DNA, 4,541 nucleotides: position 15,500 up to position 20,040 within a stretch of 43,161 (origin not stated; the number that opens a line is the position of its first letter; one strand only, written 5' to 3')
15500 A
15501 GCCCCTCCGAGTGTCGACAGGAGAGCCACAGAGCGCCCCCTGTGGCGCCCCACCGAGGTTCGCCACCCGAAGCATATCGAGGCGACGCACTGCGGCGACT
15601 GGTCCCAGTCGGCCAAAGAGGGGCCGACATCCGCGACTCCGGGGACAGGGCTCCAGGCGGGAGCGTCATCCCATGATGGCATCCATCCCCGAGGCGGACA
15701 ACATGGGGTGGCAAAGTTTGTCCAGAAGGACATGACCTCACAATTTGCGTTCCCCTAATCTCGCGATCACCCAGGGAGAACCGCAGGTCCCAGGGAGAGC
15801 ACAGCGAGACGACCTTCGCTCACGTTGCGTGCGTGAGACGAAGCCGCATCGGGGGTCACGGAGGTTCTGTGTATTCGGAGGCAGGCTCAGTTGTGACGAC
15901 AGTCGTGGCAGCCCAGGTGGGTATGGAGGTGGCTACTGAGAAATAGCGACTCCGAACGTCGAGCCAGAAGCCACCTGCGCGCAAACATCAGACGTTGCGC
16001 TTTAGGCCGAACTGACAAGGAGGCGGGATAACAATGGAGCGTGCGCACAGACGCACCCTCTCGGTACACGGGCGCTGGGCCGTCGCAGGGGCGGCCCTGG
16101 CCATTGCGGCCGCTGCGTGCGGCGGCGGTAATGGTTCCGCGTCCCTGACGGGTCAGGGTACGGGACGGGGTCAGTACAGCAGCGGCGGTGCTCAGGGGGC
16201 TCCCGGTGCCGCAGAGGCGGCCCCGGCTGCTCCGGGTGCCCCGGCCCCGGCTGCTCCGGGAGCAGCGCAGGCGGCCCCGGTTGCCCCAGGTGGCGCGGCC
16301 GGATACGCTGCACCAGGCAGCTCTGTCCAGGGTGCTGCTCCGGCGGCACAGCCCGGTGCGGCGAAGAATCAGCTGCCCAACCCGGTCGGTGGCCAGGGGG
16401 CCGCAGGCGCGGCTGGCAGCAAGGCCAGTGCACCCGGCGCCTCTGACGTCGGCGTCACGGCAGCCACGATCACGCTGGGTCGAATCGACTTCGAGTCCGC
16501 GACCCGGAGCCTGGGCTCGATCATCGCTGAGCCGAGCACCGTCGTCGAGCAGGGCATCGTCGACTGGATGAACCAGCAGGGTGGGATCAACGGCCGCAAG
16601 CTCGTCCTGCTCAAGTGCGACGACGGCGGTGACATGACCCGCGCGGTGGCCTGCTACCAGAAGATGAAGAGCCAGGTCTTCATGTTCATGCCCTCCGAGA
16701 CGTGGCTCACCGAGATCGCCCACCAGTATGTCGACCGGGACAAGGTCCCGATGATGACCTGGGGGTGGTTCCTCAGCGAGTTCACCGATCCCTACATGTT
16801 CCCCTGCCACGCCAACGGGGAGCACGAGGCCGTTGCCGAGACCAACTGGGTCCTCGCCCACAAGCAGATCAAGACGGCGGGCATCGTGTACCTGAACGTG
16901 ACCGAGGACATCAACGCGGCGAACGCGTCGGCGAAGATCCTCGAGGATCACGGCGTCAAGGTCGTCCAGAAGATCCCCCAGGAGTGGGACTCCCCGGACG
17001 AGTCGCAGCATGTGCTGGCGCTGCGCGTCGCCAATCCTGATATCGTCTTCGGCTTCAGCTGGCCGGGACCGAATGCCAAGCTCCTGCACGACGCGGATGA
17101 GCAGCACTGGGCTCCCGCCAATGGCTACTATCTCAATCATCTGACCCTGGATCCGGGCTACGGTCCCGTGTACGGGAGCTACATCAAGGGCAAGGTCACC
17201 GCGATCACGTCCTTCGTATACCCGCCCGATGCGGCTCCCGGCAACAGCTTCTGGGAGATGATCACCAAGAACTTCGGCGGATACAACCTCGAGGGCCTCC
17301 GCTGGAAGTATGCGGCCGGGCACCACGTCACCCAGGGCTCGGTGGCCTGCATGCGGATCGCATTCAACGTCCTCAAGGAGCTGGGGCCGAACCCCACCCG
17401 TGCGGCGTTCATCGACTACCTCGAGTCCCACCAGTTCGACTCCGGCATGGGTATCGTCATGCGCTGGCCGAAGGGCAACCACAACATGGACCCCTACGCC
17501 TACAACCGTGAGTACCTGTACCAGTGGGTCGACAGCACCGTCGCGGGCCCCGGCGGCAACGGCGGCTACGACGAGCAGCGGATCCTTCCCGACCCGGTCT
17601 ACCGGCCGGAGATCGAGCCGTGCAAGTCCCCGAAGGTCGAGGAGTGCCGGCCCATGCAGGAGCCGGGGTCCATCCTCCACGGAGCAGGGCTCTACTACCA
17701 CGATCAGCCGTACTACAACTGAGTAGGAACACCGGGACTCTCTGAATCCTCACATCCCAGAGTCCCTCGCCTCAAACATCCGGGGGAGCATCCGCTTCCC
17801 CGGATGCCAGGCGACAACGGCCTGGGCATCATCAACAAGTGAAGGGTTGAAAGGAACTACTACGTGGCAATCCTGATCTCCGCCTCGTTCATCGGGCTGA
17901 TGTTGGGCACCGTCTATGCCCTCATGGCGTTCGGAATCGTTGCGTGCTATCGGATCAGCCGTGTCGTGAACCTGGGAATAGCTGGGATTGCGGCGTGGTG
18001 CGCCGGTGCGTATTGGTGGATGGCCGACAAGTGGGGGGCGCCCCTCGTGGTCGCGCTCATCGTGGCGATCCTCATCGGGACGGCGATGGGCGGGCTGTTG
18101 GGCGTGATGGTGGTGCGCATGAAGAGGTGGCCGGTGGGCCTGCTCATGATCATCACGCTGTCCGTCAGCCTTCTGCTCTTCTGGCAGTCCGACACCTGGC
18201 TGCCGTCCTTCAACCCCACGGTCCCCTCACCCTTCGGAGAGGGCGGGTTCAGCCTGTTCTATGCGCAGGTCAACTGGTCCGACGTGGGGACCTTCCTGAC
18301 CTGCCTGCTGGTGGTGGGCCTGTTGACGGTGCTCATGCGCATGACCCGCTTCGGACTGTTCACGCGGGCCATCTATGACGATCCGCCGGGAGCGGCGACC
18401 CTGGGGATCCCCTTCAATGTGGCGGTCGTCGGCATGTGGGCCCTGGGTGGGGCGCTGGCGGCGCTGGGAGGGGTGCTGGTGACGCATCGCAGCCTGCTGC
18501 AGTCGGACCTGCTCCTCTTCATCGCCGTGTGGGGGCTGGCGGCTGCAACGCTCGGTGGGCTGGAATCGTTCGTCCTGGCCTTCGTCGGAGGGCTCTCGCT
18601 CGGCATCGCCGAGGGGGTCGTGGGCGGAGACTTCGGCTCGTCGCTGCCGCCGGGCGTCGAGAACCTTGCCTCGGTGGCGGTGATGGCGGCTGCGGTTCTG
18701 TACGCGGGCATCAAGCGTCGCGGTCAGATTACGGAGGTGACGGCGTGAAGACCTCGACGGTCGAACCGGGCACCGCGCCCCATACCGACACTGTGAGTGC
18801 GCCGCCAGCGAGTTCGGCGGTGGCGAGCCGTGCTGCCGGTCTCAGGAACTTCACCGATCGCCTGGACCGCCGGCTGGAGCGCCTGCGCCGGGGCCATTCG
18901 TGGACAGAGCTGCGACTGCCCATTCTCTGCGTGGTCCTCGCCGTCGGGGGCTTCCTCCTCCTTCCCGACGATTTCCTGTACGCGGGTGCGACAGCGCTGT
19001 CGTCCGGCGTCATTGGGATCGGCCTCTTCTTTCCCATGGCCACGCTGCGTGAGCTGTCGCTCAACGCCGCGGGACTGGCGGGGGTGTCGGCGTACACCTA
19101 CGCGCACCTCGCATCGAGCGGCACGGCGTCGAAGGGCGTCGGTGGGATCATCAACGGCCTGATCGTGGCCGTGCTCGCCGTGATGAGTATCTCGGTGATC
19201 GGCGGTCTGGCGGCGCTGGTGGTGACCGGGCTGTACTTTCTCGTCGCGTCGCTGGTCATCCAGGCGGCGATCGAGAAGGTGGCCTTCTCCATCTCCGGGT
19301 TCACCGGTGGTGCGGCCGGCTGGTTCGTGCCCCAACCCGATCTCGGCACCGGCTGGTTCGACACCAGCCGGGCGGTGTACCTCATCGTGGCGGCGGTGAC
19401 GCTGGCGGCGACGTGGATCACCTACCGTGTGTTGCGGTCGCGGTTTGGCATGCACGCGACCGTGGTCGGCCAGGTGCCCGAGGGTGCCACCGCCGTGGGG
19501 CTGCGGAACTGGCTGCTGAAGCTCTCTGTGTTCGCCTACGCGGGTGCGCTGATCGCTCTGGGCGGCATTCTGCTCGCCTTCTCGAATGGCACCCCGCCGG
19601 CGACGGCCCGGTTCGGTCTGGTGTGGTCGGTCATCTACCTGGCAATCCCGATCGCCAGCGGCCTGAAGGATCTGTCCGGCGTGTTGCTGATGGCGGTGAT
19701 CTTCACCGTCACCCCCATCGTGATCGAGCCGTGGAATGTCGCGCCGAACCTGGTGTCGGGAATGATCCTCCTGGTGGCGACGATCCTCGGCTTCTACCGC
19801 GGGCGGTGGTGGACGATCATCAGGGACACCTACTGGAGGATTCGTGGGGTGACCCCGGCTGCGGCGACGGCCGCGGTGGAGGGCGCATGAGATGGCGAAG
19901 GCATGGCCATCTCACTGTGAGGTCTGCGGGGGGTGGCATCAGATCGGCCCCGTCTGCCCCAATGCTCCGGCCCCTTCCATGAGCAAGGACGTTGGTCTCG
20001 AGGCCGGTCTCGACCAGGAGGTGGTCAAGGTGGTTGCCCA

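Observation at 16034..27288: Ten-gene coupled operon joining a Liv-type ABC importer to CopC-CopD and three unknown exported proteins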

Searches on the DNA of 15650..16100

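Call 84: search_rna_families(source=window, start=15650, end=16100, threshold=evalue, max_evalue=1)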
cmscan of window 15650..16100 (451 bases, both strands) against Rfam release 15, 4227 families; matches with E-value up to 1: 2.
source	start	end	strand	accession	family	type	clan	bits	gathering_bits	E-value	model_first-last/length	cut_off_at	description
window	15669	15699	+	RF00202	snoR66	Gene; snRNA; snoRNA; CD-box;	-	17.8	43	0.56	1-76/76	no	Small nucleolar RNA R66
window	15843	15916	+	RF02207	WT1-AS_5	Gene; lncRNA;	-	13.4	80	0.97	1-79/79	no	WT1 antisense RNA conserved region 5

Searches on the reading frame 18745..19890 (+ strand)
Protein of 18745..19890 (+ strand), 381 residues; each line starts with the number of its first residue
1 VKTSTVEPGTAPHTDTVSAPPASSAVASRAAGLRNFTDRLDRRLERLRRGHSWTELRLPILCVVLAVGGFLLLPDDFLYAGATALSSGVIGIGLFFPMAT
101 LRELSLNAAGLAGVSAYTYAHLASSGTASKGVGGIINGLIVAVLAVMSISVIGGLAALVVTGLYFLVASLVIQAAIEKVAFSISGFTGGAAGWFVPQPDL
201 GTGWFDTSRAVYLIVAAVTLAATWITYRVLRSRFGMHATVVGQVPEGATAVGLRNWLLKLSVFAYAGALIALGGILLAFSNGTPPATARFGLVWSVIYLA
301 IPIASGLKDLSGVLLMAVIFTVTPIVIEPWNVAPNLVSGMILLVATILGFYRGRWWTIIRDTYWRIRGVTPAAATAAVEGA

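Call 4: search_protein_families(library=pfam, proteins=[window:18745-19890:+], max_evalue=0.01)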
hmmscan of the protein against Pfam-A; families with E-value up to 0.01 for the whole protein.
window:18745-19890:+ (381 aa): 1 family
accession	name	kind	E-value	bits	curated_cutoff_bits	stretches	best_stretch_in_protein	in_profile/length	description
PF02653.21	BPD_transp_2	-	9.7e-13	48.3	26.8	1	87-344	12-267/269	Branched-chain amino acid transport system / permease component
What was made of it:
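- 18745..19890 (+): LivM-type permease. Pfam BPD_transp_2 at 9.7e-13 (call 4).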

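Call 5: search_protein_families(library=ncbifam, proteins=[window:18745-19890:+], max_evalue=0.01)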
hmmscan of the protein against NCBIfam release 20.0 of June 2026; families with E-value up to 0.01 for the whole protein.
window:18745-19890:+ (381 aa): 1 family
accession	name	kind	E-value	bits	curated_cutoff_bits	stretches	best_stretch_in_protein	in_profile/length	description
NF008450.0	PRK11301.1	subfamily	1.9e-05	24.2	366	1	211-345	264-397/418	high-affinity branched-chain amino acid ABC transporter permease LivM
